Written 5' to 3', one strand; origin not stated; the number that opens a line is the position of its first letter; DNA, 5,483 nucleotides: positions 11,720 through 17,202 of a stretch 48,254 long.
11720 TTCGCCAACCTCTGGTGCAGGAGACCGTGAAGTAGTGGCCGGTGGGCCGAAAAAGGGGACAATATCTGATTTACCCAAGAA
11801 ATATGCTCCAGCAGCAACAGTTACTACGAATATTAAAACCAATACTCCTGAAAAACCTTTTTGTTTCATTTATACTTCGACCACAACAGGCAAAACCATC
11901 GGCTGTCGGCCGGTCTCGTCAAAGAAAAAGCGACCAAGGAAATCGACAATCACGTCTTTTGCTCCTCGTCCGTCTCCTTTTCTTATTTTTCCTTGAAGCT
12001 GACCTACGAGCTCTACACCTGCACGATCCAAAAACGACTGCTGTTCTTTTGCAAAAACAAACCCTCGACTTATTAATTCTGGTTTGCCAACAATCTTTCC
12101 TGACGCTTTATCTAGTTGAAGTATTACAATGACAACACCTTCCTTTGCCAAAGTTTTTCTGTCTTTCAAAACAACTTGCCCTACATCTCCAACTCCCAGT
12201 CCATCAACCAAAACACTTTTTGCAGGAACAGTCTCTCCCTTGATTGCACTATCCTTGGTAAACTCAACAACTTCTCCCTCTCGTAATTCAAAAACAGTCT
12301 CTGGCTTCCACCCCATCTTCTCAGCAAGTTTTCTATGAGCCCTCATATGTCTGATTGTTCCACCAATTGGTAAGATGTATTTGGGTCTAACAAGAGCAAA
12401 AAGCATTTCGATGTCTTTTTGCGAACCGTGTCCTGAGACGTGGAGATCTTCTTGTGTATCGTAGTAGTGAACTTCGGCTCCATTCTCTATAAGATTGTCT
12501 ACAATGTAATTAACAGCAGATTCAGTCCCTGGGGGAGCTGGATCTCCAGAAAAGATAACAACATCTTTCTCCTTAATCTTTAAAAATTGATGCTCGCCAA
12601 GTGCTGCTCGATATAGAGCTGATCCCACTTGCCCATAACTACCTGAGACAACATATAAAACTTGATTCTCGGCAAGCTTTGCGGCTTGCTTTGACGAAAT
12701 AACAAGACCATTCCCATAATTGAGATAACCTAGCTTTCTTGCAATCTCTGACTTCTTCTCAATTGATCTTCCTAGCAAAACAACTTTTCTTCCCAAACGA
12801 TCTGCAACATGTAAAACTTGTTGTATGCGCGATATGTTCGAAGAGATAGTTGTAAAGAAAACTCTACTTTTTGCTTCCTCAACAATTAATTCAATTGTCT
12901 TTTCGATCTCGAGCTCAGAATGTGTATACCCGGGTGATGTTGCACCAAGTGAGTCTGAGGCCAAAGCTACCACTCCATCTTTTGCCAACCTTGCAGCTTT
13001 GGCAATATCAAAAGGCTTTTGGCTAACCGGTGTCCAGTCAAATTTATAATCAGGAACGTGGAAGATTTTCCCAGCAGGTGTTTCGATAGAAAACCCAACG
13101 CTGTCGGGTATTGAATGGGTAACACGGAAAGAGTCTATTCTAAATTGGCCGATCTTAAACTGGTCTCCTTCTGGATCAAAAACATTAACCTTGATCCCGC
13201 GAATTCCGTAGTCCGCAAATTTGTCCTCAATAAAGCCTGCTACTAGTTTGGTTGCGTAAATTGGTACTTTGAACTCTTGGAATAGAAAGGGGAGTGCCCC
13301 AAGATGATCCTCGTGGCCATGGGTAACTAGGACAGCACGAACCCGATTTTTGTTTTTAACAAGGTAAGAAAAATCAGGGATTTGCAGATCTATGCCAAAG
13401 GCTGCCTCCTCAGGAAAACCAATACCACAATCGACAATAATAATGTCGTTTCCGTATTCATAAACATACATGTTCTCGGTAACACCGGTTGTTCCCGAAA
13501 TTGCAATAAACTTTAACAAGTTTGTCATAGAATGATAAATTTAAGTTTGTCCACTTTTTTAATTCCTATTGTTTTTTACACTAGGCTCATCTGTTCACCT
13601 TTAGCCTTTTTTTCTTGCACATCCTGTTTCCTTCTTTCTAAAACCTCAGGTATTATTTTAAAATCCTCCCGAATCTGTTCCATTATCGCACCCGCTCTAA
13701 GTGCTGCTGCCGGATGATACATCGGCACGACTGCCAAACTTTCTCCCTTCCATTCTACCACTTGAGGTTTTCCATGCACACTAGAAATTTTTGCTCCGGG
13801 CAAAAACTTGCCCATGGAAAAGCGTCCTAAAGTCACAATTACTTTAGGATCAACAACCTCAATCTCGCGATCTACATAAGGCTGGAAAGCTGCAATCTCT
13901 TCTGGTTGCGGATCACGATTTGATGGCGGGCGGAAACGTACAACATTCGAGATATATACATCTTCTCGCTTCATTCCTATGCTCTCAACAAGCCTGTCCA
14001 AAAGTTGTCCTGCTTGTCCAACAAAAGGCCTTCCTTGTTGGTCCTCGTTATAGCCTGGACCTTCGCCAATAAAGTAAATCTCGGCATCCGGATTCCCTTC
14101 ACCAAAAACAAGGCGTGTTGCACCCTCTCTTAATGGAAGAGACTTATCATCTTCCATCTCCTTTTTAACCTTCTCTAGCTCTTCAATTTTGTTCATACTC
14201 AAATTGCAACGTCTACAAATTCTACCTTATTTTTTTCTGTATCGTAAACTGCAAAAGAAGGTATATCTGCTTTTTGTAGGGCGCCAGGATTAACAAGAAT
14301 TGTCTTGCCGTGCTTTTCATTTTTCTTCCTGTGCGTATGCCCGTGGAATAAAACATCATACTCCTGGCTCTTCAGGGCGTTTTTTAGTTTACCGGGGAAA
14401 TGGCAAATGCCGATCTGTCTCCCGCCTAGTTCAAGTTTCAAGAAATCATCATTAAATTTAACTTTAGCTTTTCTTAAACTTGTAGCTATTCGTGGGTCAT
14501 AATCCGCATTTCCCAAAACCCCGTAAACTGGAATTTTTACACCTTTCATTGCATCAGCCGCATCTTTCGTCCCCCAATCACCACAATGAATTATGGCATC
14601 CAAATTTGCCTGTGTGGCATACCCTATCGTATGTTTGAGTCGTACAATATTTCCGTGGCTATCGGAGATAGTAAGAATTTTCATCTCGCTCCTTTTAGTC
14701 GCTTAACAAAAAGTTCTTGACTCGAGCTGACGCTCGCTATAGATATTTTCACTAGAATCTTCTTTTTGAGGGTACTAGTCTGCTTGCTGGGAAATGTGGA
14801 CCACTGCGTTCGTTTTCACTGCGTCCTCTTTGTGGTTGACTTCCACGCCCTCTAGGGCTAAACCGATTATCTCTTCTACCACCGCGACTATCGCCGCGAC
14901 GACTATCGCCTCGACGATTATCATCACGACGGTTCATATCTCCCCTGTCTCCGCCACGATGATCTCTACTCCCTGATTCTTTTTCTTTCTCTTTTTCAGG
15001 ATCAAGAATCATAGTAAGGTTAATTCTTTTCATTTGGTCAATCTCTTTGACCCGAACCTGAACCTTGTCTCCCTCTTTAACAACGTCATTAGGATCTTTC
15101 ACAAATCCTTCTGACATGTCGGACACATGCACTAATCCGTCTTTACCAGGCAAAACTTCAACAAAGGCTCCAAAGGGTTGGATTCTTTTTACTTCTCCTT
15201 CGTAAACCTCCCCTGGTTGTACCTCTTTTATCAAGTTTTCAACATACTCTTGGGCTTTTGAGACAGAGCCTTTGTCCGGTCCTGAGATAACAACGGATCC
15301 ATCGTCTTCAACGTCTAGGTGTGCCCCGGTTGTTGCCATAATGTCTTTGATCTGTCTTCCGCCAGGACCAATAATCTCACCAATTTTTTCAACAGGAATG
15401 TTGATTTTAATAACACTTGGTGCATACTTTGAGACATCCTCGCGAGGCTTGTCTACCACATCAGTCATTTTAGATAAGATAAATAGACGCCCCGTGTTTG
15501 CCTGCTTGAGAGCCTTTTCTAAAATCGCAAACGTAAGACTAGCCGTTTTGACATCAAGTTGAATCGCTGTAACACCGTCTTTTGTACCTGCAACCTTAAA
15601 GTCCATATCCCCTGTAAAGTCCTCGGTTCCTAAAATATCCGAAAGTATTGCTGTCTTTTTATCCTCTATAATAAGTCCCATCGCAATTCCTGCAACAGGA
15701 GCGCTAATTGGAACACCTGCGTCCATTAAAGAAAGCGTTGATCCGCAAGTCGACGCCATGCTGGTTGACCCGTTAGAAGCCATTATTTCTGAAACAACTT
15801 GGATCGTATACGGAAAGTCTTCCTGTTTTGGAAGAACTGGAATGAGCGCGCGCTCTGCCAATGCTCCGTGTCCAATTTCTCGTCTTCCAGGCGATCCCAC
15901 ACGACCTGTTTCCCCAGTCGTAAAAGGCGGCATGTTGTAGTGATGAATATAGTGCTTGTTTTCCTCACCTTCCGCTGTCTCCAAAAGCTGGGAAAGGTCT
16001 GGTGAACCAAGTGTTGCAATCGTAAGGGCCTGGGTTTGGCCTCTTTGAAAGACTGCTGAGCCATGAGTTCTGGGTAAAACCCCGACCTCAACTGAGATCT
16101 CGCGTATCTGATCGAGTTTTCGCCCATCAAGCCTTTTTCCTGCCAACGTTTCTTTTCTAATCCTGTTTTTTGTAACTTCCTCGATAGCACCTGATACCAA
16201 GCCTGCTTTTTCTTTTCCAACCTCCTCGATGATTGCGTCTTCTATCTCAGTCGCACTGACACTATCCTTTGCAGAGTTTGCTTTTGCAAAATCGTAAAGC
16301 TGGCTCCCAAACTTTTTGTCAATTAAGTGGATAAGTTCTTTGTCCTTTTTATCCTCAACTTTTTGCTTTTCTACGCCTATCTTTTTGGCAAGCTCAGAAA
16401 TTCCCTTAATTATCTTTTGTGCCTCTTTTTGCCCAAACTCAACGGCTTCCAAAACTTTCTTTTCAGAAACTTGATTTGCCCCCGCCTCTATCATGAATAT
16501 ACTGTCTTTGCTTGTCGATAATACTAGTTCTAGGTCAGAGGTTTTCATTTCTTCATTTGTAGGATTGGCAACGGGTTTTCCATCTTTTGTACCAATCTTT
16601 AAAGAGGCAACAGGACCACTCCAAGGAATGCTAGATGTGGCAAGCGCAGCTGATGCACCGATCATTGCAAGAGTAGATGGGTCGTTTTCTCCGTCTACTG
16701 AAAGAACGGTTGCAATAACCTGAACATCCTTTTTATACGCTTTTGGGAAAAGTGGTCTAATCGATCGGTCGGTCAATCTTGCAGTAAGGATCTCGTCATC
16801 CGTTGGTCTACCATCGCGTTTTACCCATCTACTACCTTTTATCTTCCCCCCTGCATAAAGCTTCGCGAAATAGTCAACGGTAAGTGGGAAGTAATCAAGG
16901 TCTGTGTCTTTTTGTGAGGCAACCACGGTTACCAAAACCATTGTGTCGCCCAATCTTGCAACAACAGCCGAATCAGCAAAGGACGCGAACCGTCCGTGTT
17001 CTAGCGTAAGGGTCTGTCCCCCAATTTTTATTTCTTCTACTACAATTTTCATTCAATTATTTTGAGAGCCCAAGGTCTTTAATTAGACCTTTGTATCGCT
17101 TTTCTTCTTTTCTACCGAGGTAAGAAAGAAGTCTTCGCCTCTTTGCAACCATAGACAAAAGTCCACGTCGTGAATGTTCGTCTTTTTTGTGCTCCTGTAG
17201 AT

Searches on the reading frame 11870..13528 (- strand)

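Call 6: search_protein_families(library=pfam, proteins=[window:11870-13528:-], max_evalue=0.001)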
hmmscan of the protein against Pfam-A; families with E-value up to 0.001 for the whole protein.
window:11870-13528:- (552 aa): 5 families
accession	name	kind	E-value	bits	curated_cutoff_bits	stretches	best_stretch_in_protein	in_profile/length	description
PF22505.1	RNase_J_b_CASP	-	3.3e-34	117.8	27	1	220-346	1-126/126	Ribonuclease J, beta-CASP domain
PF17770.6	RNase_J_C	-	2.4e-22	80.3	23.8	1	453-552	1-102/102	Ribonuclease J C-terminal domain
PF00753.33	Lactamase_B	-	2.1e-14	54.3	22.7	1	15-155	3-144/196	Metallo-beta-lactamase superfamily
PF12706.13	Lactamase_B_2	-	2.9e-13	50.3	27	1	30-176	3-160/200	Beta-lactamase superfamily domain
PF07521.17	RMMBL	-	9.2e-10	38.8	21.6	1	361-409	10-60/63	Zn-dependent metallo-hydrolase RNA specificity domain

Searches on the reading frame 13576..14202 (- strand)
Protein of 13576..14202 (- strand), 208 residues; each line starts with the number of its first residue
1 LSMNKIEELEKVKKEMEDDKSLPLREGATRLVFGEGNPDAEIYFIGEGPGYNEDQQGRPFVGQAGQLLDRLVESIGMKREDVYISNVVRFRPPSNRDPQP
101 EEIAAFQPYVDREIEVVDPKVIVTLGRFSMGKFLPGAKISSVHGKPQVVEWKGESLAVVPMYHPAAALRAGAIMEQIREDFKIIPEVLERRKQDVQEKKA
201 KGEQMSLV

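Call 7: search_protein_families(library=pfam, proteins=[window:13576-14202:-], max_evalue=0.001)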
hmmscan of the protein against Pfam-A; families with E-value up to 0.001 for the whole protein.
window:13576-14202:- (208 aa): 1 family
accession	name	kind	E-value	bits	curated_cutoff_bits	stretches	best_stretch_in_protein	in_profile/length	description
PF03167.25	UDG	-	2.5e-33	115.6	24.3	1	33-171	1-125/141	Uracil DNA glycosylase superfamily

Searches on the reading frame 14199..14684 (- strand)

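Call 7: search_protein_families(library=pfam, proteins=[window:14199-14684:-], max_evalue=0.001)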
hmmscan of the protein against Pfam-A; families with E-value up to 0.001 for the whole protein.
window:14199-14684:- (161 aa): 3 families
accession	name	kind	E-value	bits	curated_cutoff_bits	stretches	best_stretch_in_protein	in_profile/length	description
PF12850.12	Metallophos_2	-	9.9e-30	104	27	1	1-151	1-153/154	Calcineurin-like phosphoesterase superfamily domain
PF14582.11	Metallophos_3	-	2.9e-10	40.4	28.2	1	101-157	203-257/259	Metallophosphoesterase, calcineurin superfamily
PF00149.33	Metallophos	-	9.7e-10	39.6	21.5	1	1-88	1-104/191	Calcineurin-like phosphoesterase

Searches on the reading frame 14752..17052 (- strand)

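Call 7: search_protein_families(library=pfam, proteins=[window:14752-17052:-], max_evalue=0.001)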
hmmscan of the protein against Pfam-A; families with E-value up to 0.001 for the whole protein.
window:14752-17052:- (766 aa): 7 families
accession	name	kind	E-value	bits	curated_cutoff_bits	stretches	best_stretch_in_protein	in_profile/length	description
PF01138.27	RNase_PH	-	1.5e-53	181.1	25.5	2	315-448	1-130/130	3' exoribonuclease family, domain 1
PF03725.20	RNase_PH_C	-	1.3e-18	67.1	20.8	1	146-209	1-66/67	3' exoribonuclease family, domain 2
PF00575.29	S1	-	6.3e-18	65.4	22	1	611-681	2-73/74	S1 RNA binding domain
PF00013.35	KH_1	-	5.9e-14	52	21.5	1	548-605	2-65/66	KH domain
PF23459.1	S1_RRP5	-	1.8e-07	32.1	27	1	611-676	1-66/72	RRP5 S1 domain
PF22675.2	KH-I_KHDC4-BBP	-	5.3e-05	23.4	30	1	557-608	8-75/76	KHDC4/BBP-like, KH-domain type I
PF24685.1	OB_RRP5_4th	-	0.00087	19.7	31.5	0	611-676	6-76/92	RRP5 OB-fold domain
